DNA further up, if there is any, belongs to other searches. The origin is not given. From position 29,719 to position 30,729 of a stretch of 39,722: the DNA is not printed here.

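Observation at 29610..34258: Compact PolA-centred replication-like cassette with no other mobile-element hallmarks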

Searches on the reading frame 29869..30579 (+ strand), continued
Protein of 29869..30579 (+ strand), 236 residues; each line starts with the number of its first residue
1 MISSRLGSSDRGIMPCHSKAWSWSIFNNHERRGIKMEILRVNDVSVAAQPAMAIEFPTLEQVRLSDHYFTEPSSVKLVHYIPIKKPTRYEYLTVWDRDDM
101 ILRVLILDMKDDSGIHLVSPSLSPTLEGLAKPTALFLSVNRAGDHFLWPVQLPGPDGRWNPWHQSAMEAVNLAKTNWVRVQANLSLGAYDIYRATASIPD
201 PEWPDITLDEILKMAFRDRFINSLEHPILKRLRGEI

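Call 123: search_dna_similar(query=P0241, collection=phages, mode=protein, max_evalue=0.001, max_rows=10)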
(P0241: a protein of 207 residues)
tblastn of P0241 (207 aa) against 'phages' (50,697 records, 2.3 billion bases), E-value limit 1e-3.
No match.
